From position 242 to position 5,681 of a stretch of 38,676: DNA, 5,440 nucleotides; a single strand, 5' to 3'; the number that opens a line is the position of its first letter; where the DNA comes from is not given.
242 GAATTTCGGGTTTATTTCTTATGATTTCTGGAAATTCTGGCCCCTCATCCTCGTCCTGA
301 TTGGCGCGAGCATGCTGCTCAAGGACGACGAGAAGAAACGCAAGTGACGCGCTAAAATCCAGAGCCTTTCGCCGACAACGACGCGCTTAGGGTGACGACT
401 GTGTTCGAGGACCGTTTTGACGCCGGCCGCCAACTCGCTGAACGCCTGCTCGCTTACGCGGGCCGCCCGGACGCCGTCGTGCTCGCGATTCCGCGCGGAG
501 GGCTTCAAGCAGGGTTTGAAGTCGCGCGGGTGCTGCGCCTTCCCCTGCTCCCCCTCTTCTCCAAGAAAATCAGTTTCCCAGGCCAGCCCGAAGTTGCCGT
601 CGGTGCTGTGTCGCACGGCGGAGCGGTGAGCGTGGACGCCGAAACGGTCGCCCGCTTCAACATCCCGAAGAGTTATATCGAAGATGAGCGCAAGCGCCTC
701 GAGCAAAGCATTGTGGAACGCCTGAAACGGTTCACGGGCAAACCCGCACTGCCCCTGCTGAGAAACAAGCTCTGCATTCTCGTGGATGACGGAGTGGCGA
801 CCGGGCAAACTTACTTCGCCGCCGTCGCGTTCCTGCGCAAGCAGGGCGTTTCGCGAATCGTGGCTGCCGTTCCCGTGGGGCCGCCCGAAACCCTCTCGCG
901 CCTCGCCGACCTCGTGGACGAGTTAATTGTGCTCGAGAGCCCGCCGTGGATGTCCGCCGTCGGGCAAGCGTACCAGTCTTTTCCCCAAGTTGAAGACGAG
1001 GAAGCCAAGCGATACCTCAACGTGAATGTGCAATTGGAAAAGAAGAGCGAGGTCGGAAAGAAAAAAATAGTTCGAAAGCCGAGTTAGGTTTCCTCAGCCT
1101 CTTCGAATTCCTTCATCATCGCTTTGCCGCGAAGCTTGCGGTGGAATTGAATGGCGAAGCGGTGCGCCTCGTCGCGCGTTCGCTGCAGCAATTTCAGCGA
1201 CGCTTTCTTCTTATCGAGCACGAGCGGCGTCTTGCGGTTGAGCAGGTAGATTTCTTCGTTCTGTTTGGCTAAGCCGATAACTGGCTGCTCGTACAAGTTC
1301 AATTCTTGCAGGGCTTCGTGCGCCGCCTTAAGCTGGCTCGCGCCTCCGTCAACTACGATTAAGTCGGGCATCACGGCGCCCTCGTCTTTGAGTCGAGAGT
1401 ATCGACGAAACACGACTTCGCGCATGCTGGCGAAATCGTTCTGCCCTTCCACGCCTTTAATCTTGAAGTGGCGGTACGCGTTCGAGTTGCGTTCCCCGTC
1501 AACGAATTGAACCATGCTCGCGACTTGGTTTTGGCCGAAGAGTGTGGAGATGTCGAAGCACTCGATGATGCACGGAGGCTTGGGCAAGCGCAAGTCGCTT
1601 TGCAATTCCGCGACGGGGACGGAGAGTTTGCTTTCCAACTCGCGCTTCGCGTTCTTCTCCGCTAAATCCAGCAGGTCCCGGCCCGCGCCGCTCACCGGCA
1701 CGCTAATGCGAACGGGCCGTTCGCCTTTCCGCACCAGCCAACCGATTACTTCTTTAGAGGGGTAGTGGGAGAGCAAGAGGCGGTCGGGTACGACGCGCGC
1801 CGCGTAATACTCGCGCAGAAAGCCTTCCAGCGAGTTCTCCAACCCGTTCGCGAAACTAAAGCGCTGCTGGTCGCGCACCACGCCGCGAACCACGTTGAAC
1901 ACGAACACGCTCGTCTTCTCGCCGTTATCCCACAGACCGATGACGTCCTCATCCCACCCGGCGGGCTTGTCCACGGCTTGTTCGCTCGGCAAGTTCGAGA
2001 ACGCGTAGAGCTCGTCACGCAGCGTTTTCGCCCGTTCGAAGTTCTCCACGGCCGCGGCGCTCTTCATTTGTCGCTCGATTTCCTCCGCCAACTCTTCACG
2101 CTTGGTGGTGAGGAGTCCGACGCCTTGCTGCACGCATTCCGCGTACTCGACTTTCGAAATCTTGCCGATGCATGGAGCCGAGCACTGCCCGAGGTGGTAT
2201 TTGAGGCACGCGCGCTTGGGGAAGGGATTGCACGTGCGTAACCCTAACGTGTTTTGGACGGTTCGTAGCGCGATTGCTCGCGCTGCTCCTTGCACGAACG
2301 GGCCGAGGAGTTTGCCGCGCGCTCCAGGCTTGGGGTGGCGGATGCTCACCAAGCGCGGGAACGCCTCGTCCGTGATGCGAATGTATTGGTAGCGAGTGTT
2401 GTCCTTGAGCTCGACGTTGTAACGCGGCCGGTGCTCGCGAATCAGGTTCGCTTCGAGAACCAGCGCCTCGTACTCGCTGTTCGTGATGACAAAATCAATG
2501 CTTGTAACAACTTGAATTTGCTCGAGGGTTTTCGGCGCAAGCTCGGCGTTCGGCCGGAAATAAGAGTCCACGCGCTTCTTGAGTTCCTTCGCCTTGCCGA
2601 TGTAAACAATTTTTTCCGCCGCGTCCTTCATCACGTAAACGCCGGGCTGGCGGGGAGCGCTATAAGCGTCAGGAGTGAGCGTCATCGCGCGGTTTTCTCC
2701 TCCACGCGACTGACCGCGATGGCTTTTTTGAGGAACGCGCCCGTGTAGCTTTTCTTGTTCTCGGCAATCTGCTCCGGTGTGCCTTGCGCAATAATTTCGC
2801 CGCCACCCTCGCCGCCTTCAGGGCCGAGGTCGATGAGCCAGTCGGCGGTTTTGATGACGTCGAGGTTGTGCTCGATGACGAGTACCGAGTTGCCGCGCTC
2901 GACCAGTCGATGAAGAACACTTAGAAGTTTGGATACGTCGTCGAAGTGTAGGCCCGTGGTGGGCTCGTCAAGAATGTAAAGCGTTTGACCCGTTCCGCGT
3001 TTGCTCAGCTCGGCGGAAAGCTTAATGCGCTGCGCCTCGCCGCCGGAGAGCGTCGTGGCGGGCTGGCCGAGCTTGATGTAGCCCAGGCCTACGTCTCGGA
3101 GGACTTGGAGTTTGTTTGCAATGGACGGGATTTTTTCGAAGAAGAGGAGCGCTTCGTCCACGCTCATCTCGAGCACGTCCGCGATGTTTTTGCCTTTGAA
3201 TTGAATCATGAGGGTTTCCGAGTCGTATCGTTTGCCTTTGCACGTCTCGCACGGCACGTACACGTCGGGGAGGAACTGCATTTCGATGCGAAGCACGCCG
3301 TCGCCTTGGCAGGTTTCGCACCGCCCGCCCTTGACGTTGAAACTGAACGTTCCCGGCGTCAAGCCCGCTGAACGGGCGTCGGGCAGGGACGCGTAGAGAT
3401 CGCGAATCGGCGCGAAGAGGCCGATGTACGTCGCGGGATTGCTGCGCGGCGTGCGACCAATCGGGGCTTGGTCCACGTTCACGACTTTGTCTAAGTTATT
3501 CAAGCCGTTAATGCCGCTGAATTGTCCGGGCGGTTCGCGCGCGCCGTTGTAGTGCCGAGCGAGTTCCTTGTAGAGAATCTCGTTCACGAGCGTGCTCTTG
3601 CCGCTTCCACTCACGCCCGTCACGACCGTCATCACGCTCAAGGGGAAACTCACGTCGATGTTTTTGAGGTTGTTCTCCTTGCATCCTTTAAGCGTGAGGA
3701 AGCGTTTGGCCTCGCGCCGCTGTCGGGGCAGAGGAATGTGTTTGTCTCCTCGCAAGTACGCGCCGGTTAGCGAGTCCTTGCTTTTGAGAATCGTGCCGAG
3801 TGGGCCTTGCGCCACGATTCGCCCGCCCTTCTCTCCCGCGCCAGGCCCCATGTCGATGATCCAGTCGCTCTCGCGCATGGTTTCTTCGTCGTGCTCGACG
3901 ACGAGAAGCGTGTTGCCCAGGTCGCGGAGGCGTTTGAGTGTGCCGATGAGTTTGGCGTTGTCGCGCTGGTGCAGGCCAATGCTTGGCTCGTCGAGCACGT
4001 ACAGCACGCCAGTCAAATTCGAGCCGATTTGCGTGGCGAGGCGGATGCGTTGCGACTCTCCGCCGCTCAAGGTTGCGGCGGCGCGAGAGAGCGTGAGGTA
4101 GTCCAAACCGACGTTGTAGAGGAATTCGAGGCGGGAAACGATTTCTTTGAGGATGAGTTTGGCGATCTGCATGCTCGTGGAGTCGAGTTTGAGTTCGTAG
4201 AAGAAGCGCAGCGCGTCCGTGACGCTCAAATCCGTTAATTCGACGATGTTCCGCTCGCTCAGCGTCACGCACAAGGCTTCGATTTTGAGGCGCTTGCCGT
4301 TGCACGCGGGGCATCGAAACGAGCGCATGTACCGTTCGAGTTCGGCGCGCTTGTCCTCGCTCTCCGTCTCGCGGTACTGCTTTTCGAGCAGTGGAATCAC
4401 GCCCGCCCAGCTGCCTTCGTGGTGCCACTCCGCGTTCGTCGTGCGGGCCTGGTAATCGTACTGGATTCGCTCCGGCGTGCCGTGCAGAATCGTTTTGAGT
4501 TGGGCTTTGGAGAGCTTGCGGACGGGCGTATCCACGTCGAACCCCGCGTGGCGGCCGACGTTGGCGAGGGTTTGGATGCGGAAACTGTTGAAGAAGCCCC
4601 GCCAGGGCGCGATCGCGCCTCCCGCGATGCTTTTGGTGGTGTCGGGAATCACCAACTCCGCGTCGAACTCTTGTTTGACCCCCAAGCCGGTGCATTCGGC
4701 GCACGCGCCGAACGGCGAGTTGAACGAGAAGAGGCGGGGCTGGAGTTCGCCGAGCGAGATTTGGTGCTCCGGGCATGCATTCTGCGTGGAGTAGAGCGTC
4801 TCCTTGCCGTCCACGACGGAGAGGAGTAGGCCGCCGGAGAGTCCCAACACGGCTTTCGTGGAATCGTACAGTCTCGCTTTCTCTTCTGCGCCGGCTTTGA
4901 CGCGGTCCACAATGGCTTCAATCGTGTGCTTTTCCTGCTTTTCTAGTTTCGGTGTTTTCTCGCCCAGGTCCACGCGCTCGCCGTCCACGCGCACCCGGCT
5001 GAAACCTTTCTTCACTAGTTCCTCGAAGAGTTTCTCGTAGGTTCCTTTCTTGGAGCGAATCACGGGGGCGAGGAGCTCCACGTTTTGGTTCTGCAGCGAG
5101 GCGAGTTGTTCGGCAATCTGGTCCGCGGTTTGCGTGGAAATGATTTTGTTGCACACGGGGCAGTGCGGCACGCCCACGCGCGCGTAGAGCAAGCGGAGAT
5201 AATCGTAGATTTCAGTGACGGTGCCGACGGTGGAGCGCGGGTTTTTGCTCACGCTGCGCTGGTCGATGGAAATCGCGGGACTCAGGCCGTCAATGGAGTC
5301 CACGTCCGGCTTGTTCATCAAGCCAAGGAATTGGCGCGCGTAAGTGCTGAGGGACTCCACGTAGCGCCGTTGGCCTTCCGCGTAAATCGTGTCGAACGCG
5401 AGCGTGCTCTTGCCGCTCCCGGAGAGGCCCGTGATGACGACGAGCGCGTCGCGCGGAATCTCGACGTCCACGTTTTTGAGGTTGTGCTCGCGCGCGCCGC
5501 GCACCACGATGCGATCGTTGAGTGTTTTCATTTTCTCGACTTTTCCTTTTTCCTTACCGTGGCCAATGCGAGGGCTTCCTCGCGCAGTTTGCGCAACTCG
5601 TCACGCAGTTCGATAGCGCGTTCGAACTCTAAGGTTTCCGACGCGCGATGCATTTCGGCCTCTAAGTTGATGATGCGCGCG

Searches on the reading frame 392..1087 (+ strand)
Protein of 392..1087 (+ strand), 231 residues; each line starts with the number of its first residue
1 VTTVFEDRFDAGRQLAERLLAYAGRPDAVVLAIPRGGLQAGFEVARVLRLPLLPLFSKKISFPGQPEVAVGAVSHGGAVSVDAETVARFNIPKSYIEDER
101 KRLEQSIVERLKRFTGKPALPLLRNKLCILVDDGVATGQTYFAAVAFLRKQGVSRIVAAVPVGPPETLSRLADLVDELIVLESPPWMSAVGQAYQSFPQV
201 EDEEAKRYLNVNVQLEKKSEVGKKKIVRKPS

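Call 8: search_protein_families(library=pfam, proteins=[window:392-1087:+], max_evalue=0.001)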
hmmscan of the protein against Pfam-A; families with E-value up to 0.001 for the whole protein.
window:392-1087:+ (231 aa): 2 families
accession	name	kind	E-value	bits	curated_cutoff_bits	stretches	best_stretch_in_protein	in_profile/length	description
PF00156.33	Pribosyltran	-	2.4e-16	59.9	26.3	1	9-173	12-135/158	Phosphoribosyl transferase domain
PF14681.12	UPRTase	-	0.00089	19.2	27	0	124-177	119-174/206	Uracil phosphoribosyltransferase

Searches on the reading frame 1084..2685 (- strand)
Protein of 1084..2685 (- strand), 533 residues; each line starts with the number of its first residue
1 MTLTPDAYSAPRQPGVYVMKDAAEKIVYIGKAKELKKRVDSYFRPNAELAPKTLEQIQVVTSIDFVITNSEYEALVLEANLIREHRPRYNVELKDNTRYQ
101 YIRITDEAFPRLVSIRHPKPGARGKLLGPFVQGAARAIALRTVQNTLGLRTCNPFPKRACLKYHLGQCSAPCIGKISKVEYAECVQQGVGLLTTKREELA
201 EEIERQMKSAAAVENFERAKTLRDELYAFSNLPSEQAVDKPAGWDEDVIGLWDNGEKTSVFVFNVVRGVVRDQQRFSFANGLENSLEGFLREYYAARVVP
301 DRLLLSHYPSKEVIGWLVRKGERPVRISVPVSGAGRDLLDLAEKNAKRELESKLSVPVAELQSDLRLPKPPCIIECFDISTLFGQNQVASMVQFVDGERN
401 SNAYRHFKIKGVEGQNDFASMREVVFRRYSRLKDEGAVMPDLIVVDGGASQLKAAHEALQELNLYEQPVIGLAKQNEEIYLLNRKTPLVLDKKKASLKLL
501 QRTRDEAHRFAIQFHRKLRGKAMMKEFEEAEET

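Call 8: search_protein_families(library=pfam, proteins=[window:1084-2685:-], max_evalue=0.001)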
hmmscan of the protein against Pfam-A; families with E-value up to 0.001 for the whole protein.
window:1084-2685:- (533 aa): 4 families
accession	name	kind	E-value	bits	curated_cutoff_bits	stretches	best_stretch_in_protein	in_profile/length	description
PF08459.17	UvrC_RNaseH_dom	-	1.7e-53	181.2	22.3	1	363-512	2-159/159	UvrC RNAse H endonuclease domain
PF22920.2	UvrC_RNaseH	-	3.7e-21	75.6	24.3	1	245-352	1-115/116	UvrC Ribonuclease H-like domain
PF01541.30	GIY-YIG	-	9.6e-09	35.9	22.6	1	14-90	2-78/78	GIY-YIG catalytic domain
PF02151.25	UVR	-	5.1e-06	26.5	21.5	1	197-226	1-30/36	UvrB/uvrC motif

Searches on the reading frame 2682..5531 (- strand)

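Call 8: search_protein_families(library=pfam, proteins=[window:2682-5531:-], max_evalue=0.001)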
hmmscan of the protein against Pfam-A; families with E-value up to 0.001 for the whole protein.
window:2682-5531:- (949 aa): 24 families
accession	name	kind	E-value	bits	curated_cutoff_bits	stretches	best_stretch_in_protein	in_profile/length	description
PF17755.6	UvrA_DNA-bind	-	1.5e-30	106.2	23.2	1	290-400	1-110/110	UvrA DNA-binding domain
PF17760.6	UvrA_inter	-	9.7e-29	99.9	23.3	1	134-237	1-104/109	UvrA interaction domain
PF00005.33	ABC_tran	-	1.2e-19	71.7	25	0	18-45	1-28/137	ABC transporter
PF02463.25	SMC_N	-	1.6e-11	44.5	40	0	169-560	100-210/220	RecF/RecN/SMC N terminal domain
PF13555.12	AAA_29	-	8.8e-10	38.6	27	1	628-664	18-57/61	P-loop containing region of AAA domain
PF13191.12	AAA_16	-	1.2e-07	32.9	32.6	0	635-660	27-51/167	AAA ATPase domain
PF03193.22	RsgA_GTPase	-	4.4e-06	27.1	30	0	621-655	96-129/174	RsgA GTPase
PF13401.12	AAA_22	-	4.7e-06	27.4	27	0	634-656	7-29/130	AAA domain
PF13671.12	AAA_33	-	2e-05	25.4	27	0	634-653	1-20/143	AAA domain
PF00684.25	DnaJ_CXXCXGXG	-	2.1e-05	25.1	32.7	0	737-768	17-51/65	DnaJ central domain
PF20720.3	nSTAND3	-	2.1e-05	24.7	27.2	0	28-50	17-39/155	Novel STAND NTPase 3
PF20703.3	nSTAND1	-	3.1e-05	24.2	27.1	0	634-662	35-63/379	Novel STAND NTPase 1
PF13476.12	AAA_23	-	4e-05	24.8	27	0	632-654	19-41/201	AAA domain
PF13304.12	AAA_21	-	4e-05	24.3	27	0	824-883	234-293/304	AAA domain, putative AbiEii toxin, Type IV TA system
PF13238.12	AAA_18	-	0.00015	22.6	29.4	0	31-45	1-15/128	AAA domain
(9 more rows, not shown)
